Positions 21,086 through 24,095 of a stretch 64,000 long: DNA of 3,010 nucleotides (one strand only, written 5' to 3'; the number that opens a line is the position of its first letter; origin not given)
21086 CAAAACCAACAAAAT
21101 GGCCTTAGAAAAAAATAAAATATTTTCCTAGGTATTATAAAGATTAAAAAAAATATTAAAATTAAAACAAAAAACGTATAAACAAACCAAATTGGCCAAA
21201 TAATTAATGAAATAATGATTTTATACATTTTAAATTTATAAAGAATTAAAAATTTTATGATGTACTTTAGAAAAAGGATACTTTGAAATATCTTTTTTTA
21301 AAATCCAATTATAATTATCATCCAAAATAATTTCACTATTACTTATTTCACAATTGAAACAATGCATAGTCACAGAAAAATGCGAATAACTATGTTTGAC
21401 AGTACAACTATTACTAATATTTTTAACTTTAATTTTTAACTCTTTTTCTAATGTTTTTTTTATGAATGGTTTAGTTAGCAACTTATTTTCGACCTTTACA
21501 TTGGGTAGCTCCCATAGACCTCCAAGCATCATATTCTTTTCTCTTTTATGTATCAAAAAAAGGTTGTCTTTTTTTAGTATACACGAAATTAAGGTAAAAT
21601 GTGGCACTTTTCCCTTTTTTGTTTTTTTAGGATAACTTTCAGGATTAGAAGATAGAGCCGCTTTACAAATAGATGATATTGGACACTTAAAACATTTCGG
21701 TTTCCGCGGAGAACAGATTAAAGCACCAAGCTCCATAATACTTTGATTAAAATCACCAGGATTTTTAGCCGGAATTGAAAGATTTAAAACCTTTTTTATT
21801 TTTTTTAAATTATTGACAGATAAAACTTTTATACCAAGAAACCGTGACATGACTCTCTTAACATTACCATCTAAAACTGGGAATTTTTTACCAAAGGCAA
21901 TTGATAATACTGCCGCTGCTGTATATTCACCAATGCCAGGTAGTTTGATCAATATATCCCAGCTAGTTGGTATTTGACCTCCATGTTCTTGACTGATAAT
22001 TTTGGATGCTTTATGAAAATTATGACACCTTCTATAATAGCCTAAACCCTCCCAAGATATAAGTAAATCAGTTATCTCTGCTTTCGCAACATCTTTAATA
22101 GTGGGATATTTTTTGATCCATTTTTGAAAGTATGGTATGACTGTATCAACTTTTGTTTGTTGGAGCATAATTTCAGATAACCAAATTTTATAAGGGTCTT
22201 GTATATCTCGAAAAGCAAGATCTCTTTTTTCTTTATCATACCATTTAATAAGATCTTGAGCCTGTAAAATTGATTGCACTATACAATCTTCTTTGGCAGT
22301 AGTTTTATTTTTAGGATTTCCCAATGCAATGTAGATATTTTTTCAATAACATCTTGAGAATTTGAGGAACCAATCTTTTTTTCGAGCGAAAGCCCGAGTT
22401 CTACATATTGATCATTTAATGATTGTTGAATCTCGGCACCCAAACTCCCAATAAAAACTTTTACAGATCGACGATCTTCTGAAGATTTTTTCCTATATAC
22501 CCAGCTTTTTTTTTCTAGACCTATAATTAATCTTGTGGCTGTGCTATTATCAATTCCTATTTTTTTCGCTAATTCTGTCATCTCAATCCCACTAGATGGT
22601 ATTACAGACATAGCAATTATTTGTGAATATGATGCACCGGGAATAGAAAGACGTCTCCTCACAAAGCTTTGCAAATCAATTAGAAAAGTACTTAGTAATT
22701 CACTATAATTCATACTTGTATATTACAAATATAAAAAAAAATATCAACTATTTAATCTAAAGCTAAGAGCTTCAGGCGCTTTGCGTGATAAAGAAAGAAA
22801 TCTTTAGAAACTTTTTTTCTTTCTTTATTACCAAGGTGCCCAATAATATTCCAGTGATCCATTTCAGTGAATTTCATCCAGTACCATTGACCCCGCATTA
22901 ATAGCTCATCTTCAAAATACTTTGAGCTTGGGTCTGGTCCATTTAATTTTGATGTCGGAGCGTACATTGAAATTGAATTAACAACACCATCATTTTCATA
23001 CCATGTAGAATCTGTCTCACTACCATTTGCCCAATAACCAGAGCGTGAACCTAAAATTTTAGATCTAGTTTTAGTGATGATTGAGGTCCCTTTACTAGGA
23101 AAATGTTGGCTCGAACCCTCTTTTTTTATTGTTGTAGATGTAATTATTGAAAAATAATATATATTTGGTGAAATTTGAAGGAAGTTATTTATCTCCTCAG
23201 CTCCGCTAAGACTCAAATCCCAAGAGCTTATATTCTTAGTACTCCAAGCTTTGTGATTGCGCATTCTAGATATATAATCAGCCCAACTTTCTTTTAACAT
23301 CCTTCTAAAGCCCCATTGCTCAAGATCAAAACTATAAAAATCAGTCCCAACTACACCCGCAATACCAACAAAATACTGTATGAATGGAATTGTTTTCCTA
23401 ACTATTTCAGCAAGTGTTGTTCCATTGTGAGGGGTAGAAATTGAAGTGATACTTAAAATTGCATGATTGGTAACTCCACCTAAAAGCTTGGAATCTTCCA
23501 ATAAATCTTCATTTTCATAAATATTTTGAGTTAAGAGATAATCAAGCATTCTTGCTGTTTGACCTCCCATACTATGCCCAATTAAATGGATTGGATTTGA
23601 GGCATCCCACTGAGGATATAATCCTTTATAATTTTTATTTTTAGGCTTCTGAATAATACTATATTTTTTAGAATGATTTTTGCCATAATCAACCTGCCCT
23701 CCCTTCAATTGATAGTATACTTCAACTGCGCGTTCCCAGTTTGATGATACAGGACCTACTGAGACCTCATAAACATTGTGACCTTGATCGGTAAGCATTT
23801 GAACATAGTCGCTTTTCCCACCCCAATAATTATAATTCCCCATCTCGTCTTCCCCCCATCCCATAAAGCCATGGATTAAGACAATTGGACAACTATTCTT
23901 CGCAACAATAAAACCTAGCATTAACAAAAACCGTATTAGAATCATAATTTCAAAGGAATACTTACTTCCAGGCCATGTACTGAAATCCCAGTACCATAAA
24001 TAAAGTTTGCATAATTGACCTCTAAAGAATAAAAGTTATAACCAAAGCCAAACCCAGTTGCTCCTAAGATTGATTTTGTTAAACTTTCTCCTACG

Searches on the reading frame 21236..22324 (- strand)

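Call 72: search_protein_families(library=pfam, proteins=[window:21236-22324:-], max_evalue=0.00001)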
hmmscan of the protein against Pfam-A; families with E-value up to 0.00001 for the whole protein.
window:21236-22324:- (362 aa): 3 families
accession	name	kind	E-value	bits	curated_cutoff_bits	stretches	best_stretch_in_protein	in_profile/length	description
PF14815.12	NUDIX_4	-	8.9e-22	77.5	35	1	249-360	5-112/113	NUDIX domain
PF00730.31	HhH-GPD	-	3.4e-18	66.4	26.2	1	50-166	2-90/108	HhH-GPD superfamily base excision DNA repair protein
PF00633.29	HHH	-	1.4e-06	28.3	24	1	114-142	2-30/30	Helix-hairpin-helix motif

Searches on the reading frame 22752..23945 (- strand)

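Call 72: search_protein_families(library=pfam, proteins=[window:22752-23945:-], max_evalue=0.00001)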
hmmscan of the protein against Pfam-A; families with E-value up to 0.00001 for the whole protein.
window:22752-23945:- (397 aa): 1 family
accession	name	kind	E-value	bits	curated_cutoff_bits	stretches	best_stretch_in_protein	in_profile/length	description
PF24708.1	Lip_C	-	6.8e-60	203.2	27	1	17-333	1-315/380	Lipase-like, C-terminal domain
